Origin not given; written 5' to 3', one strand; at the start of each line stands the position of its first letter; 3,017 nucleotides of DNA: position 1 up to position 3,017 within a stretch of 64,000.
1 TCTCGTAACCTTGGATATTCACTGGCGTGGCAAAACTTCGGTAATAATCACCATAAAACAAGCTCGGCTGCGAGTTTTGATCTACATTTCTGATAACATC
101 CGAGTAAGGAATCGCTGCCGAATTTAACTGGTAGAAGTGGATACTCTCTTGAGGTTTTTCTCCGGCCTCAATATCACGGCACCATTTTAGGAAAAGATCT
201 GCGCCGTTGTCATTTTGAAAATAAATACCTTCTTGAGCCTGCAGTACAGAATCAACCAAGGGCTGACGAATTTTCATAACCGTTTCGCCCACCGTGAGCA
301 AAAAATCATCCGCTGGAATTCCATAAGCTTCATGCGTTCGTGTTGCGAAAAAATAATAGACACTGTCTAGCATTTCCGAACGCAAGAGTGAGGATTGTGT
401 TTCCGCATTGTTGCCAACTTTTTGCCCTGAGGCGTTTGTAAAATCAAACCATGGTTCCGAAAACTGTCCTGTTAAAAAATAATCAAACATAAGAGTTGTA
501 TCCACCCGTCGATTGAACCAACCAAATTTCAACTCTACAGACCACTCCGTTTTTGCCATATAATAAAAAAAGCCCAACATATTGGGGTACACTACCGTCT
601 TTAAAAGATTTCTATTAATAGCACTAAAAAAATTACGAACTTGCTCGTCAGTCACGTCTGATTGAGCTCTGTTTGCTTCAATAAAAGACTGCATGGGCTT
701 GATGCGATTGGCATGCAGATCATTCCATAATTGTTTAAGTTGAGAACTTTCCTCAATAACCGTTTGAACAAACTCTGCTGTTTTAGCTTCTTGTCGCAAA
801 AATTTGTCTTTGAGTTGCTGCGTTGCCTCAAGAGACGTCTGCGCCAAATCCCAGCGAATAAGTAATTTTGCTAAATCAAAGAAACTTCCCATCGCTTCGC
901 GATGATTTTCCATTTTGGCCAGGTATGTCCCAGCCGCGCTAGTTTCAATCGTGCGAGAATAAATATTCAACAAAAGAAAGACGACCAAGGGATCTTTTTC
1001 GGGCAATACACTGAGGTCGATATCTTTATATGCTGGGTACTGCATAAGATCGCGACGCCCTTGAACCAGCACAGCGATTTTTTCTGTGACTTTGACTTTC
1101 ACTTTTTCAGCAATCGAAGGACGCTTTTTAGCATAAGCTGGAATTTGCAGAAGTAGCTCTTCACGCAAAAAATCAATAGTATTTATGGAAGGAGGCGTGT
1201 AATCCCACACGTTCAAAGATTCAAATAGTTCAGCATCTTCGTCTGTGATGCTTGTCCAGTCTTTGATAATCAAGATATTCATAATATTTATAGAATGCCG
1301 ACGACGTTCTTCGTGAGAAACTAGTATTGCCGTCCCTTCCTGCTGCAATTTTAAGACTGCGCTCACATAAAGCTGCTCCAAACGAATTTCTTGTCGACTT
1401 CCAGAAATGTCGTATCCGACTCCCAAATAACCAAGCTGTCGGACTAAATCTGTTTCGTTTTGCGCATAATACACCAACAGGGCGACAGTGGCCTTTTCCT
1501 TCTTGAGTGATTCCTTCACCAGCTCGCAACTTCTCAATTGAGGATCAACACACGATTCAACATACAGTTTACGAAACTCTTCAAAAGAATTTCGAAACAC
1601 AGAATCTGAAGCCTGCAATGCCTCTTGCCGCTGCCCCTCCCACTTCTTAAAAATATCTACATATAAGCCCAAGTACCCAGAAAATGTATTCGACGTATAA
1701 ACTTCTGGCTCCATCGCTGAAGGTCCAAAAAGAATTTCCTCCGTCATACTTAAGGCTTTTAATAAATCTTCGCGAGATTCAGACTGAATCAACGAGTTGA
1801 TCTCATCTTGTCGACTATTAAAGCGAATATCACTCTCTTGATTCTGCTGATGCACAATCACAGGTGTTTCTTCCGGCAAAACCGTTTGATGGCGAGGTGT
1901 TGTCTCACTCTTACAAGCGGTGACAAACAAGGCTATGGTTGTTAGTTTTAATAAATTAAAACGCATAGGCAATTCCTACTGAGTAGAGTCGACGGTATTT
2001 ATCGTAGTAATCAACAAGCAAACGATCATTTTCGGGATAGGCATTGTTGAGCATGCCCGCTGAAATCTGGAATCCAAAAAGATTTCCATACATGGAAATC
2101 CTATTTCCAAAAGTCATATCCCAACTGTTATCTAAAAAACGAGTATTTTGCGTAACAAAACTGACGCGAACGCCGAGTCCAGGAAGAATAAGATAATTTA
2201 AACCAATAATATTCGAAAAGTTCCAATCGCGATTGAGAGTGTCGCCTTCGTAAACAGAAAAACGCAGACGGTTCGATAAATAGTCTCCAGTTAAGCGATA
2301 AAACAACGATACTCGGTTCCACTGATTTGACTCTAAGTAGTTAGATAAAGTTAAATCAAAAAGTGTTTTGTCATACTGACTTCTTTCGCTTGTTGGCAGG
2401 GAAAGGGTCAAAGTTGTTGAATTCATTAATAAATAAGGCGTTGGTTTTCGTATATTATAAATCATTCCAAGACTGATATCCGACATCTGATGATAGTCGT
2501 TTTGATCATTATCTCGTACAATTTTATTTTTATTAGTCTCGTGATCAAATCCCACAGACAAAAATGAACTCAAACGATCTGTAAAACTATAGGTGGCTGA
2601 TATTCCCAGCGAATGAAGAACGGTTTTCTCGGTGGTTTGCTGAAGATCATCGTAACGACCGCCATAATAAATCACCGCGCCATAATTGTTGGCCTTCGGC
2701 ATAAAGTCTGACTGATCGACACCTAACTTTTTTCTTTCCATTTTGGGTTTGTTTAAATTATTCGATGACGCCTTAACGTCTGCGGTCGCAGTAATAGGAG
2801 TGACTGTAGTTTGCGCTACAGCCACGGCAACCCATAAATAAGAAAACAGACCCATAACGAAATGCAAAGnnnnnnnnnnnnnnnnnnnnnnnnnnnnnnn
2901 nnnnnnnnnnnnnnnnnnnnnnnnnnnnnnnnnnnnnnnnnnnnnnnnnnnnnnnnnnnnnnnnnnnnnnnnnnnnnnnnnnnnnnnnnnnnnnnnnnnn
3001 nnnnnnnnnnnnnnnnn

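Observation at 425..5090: The two large proteins flanking the barrel gene are paralogs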

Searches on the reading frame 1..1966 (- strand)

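Call 5: search_protein_families(library=pfam, proteins=[window:1-1966:-], max_evalue=1)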
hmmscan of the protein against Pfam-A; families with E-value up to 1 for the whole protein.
window:1-1966:- (655 aa): 2 families
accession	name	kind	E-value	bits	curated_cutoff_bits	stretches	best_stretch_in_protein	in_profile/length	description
PF02620.22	YceD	-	0.21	12.1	33.2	1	238-287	37-85/119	Large ribosomal RNA subunit accumulation protein YceD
PF14078.11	DUF4259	-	0.67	11.2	22.8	0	379-416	88-123/133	Domain of unknown function (DUF4259)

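Call 6: search_protein_families(library=ncbifam, proteins=[window:1-1966:-], max_evalue=1)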
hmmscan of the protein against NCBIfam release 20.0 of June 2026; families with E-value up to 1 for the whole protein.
window:1-1966:- (655 aa): 2 families
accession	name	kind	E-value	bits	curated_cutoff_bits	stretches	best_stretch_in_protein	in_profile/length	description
TIGR00654.1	PhzF_family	subfamily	0.061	12.7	76.2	1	22-82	94-154/298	PhzF family phenazine biosynthesis isomerase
NF007625.0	PRK10281.1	equivalog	0.18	10.9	386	1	21-79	92-150/301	PhzF family isomerase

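Call 17: find_homologous_proteins(query=window:1-1966:-)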
Query window:1-1966:- (655 aa): 1 proteins with E <= 0.001 among 8000 candidates.
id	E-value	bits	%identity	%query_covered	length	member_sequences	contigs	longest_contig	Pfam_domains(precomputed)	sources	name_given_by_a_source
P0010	1.6e-168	580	41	100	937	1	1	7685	-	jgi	-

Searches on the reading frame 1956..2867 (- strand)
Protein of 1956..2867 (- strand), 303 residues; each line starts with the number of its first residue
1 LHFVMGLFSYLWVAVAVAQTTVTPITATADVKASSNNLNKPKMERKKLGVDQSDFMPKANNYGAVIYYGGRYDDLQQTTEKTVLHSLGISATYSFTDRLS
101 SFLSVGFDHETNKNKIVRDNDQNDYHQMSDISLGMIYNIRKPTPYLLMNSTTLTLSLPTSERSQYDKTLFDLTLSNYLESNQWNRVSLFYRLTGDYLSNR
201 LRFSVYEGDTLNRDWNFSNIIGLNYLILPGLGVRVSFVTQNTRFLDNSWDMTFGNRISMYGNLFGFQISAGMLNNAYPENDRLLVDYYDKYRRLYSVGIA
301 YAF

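Call 5: search_protein_families(library=pfam, proteins=[window:1956-2867:-], max_evalue=1)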
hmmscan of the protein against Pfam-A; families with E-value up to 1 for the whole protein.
window:1956-2867:- (303 aa): 0 families

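Call 6: search_protein_families(library=ncbifam, proteins=[window:1956-2867:-], max_evalue=1)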
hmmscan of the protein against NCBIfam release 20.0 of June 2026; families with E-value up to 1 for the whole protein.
window:1956-2867:- (303 aa): 0 families

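Call 30: search_solved_structures(query=A5, max_evalue=1)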
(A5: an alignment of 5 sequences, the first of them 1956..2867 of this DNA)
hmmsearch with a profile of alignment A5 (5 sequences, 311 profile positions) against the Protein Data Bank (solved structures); distinct sequences matched with E-value up to 1: 1.
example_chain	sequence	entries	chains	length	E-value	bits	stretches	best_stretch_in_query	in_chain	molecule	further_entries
6ene_A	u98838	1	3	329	0.22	13.9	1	70-130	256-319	Outer membrane protein (Porin)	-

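Call 63: search_protein_families(library=pfam, alignment_id=A5, max_evalue=10)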
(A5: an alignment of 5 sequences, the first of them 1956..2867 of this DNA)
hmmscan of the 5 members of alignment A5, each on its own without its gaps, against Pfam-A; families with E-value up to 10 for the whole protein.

A. member 1, window:1956-2867:- (303 aa): 0 families

B. families by the number of members that match (of 5 scanned): 2 families
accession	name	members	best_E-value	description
PF13505.12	OMP_b-brl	1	0.065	Outer membrane protein beta-barrel domain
PF21550.3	MTIP_N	1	0.13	Myosin A tail domain interacting protein, N-terminal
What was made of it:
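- Closest known: Bacteroidota Sus-like loci. Different: C is ~300 aa with no TonB-dependent receptor or plug domains (calls 5, 63).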

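Call 85: predict_structure(protein=window:1959-2732:-)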
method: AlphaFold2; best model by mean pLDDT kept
length: 258 residues; sequences in the alignment: 1
mean_pLDDT: 29.9   pTM: 0.23
mean pLDDT of the five models: 29.9, 26.3, 25.6, 25.0, 24.3
residues with pLDDT >= 90: 0; 70-90: 0; 50-70: 0; < 50: 258
segments of 3 or more residues with pLDDT < 50: 1-258
pLDDT, mean of each block of 10 residues (from residue 1): 35 30 27 27 26 28 35 32 27 23 26 28 30 28 31 39 43 37 31 27 23 23 28 36 32 24
secondary structure, 60 per line:
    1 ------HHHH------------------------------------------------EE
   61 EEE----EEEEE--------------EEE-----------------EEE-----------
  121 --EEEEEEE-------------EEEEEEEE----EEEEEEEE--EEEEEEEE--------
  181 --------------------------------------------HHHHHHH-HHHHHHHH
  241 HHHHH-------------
elements in order: H7-10 E59-63 E68-72 E87-89 E107-109 E123-129 E143-150 E155-162 E165-172 H225-231 H233-245
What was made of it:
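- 1956..2867 (-): Gene C: a 303-aa secreted protein, a probable ~12-strand outer-membrane beta-barrel. The strand count is by eye only. The single-sequence AF2 model failed with pLDDT 30 (call 85).
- On Outer-membrane beta-barrel (C), Pfam PF13505 OMP_b-brl: The AF2 single-sequence model was unusable at pLDDT 30 (call 85).
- The barrel nature of C rests on weak profile hits and sequence features only, because the AF2 model failed (call 85).
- Tried and rejected: The single-sequence model of C was useless at pLDDT 30 (call 85).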

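Call 87: search_protein_families(library=pfam, alignment_id=A11, max_evalue=10)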
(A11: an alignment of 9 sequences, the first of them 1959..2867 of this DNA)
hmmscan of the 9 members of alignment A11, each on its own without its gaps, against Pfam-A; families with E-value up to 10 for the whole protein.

A. member 1, window:1959-2867:- (303 aa): 0 families

B. families by the number of members that match (of 9 scanned): 2 families
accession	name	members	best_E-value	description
PF13505.12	OMP_b-brl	2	0.00024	Outer membrane protein beta-barrel domain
PF21550.3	MTIP_N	1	0.13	Myosin A tail domain interacting protein, N-terminal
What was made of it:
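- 1956..2867 (-): Two of 9 family members match Pfam OMP_b-brl, best E 2.4e-4 (call 87).
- On Outer-membrane beta-barrel (C), Pfam PF13505 OMP_b-brl: Two of 9 orthologues match, best E 2.4e-4 (call 87).
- On Slam / DUF560 translocon (C): No match at E <= 10 in any of the 9 C orthologues (calls 63, 87).
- Closest known: Slam. Different: C gives no DUF560 hit even at E <= 10 (calls 63, 87).
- C has no Pfam match to the Slam barrel (DUF560), or to any family other than generic OMP_b-brl and one chance hit (MTIP_N) (calls 63, 87).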

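Call 88: search_solved_structures(query=A11, max_evalue=10)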
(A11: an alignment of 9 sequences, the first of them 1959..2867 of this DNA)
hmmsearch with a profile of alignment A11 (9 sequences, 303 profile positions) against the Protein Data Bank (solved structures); distinct sequences matched with E-value up to 10: 1.
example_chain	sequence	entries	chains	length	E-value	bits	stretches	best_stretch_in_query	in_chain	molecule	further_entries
6ene_A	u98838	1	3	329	0.2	14.2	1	65-122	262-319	Outer membrane protein (Porin)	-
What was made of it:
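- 1956..2867 (-): There is a weak porin match in the PDB, E 0.2 (calls 30, 88).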
